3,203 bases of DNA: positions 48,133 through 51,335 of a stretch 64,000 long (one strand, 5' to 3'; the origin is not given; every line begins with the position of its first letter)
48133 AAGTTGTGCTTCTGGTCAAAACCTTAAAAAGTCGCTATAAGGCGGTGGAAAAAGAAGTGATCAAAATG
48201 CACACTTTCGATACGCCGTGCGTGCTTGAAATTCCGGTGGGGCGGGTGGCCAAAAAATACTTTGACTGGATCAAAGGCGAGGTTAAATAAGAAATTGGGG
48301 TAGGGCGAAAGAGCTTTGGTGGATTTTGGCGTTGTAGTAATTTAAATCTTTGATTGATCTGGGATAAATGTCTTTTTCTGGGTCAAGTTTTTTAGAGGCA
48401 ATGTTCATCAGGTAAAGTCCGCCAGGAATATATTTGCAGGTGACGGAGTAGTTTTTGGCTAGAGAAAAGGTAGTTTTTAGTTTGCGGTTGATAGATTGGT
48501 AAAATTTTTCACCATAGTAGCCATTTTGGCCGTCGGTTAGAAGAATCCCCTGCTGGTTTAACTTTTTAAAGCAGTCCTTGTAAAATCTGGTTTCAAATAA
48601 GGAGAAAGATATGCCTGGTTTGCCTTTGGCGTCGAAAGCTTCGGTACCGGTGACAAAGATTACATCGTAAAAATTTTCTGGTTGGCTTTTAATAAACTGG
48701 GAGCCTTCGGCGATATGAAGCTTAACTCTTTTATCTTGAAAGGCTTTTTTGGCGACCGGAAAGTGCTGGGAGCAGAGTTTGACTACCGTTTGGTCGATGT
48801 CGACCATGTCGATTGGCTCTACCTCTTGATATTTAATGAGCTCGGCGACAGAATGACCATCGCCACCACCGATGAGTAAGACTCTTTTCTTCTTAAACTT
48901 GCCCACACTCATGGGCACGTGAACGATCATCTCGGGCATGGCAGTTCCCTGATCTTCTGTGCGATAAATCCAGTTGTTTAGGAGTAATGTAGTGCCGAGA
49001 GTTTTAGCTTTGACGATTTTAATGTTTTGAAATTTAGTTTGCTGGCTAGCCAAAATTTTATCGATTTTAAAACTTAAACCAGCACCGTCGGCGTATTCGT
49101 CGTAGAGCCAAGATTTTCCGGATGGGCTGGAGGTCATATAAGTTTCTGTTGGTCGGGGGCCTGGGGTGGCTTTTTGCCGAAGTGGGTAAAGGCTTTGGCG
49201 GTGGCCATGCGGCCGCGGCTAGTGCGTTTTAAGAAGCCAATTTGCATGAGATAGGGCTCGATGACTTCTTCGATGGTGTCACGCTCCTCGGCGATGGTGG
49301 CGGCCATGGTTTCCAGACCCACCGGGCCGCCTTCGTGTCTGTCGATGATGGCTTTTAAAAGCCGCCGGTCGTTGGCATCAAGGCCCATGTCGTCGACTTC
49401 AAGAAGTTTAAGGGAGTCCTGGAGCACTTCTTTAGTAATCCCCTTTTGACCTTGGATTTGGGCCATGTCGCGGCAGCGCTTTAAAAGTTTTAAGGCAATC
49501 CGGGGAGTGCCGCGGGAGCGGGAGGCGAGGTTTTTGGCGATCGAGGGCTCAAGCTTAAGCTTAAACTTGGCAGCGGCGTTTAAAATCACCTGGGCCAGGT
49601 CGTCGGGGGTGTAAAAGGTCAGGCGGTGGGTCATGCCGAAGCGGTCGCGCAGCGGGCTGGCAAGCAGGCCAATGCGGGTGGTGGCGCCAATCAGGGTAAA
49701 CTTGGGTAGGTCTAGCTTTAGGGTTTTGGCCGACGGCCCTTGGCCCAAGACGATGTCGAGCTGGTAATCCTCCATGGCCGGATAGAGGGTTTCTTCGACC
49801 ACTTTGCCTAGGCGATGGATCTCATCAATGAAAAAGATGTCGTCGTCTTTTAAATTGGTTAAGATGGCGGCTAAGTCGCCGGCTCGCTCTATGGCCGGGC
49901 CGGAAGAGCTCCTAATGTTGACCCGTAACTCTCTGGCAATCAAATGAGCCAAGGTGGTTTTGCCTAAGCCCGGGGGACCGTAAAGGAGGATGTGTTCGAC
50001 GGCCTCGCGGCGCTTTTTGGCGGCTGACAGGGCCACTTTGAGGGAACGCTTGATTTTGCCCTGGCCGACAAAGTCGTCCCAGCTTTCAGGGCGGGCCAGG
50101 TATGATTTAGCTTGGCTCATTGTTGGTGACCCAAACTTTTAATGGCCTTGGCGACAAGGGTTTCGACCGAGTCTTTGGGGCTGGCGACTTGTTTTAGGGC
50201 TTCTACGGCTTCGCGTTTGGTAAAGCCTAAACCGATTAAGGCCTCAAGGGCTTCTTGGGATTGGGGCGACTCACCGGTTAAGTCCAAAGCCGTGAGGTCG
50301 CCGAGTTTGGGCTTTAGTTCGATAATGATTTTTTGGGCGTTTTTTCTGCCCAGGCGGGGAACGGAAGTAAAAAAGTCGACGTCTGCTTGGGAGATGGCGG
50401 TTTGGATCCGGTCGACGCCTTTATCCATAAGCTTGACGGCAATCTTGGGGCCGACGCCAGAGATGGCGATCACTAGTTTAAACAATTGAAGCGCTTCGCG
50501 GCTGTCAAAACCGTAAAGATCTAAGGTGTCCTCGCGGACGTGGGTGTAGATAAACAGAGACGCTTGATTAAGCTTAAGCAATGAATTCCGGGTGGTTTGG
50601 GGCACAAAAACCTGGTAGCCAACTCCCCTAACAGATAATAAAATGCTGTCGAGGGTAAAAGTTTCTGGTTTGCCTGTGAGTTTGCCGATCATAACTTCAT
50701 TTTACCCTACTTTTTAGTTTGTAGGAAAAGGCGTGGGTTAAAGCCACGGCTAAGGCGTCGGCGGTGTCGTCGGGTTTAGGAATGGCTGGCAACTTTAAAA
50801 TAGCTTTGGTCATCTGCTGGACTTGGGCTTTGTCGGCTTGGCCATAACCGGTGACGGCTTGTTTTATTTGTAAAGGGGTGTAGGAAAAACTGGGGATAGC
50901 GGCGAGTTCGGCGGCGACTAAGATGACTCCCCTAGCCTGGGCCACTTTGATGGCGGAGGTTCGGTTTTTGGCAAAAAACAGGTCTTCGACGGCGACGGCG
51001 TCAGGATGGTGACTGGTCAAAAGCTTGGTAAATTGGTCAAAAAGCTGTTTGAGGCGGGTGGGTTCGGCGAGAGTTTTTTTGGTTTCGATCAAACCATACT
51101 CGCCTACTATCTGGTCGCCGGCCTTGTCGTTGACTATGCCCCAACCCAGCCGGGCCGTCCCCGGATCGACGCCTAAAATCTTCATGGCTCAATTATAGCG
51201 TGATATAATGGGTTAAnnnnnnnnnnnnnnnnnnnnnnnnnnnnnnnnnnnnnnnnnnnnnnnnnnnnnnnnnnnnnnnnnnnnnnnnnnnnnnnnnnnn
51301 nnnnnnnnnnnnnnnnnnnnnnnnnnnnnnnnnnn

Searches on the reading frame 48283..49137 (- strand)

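Call 20: search_protein_families(library=pfam, proteins=[window:48283-49137:-], max_evalue=0.001)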
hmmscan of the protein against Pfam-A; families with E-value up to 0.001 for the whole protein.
window:48283-49137:- (284 aa): 2 families
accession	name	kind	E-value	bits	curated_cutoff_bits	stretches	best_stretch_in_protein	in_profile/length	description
PF01564.23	Spermine_synth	-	1.1e-36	126.6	22.9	1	68-250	5-179/186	Spermine/spermidine synthase domain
PF17284.7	Spermine_synt_N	-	2.7e-09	37.2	22.1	1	10-61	2-53/53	Spermidine synthase tetramerisation domain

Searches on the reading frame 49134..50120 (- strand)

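Call 20: search_protein_families(library=pfam, proteins=[window:49134-50120:-], max_evalue=0.001)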
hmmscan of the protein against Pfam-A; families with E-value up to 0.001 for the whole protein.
window:49134-50120:- (328 aa): 14 families
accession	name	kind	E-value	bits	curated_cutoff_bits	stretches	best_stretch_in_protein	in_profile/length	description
PF05496.18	RuvB_N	-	2.5e-76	255.3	27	1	10-167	2-159/159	Holliday junction DNA helicase RuvB P-loop domain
PF05491.19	RuvB_C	-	1.7e-24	86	24.7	1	245-314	2-71/72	RuvB C-terminal winged helix domain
PF17864.7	AAA_lid_4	-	6.3e-23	80.8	27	1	170-243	1-74/74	RuvB AAA lid domain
PF00004.35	AAA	-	7.5e-22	78.6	21.2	1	44-164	1-126/131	ATPase family associated with various cellular activities (AAA)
PF07728.20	AAA_5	-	2.7e-09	37.6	22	1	43-161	1-139/139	AAA domain (dynein-related subfamily)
PF00931.28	NB-ARC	-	3.3e-06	27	23.5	0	39-64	16-41/248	NB-ARC domain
PF13191.12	AAA_16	-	1.7e-05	25.8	32.6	1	17-68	2-51/167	AAA ATPase domain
PF20720.3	nSTAND3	-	1.7e-05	25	27.2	1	31-101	7-74/155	Novel STAND NTPase 3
PF06068.19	TIP49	-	6.5e-05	22.7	23.8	1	15-69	24-78/347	TIP49 P-loop domain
PF13401.12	AAA_22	-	9e-05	23.2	27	0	43-65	7-29/130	AAA domain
PF13173.12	AAA_14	-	0.00013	22.5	27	1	44-124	5-94/129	AAA domain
PF01078.27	Mg_chelatase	-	0.00013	21.9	20.3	0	15-62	3-43/207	Magnesium chelatase, subunit ChlI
PF00308.24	Bac_DnaA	-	0.0008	20.1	23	0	13-68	6-61/162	Bacterial DnaA ATPAse domain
PF00910.28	RNA_helicase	-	0.00093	20.1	21.5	0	44-104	1-61/105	RNA helicase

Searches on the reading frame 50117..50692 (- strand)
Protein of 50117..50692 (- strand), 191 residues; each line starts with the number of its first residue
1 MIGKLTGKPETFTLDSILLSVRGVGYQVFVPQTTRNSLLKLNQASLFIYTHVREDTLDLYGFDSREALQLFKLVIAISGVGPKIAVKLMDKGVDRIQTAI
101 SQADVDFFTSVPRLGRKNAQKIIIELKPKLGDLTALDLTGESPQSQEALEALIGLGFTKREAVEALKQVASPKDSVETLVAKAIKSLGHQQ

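Call 20: search_protein_families(library=pfam, proteins=[window:50117-50692:-], max_evalue=0.001)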
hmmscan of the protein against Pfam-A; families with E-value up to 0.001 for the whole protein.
window:50117-50692:- (191 aa): 3 families
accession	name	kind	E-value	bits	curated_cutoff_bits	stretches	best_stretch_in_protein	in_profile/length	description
PF01330.27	RuvA_N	-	3.4e-17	62.7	23.6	1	1-61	1-61/61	RuvA N terminal domain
PF14520.12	HHH_5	-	4.1e-15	56.4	27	1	71-127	1-56/57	Helix-hairpin-helix domain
PF07499.19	RuvA_C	-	1.4e-12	48.3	24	1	145-187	3-46/47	RuvA, C-terminal domain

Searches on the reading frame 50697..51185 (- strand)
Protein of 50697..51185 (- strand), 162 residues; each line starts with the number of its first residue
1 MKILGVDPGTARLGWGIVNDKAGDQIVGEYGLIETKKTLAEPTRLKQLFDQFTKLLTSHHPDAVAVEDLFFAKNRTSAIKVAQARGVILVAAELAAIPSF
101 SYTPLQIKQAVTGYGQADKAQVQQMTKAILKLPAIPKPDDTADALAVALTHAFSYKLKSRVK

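Call 20: search_protein_families(library=pfam, proteins=[window:50697-51185:-], max_evalue=0.001)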
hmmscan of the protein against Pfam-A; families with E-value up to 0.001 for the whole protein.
window:50697-51185:- (162 aa): 1 family
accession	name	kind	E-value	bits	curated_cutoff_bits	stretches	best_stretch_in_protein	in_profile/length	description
PF02075.23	RuvC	-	3.2e-50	170.3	22.2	1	3-151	1-148/148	Crossover junction endodeoxyribonuclease RuvC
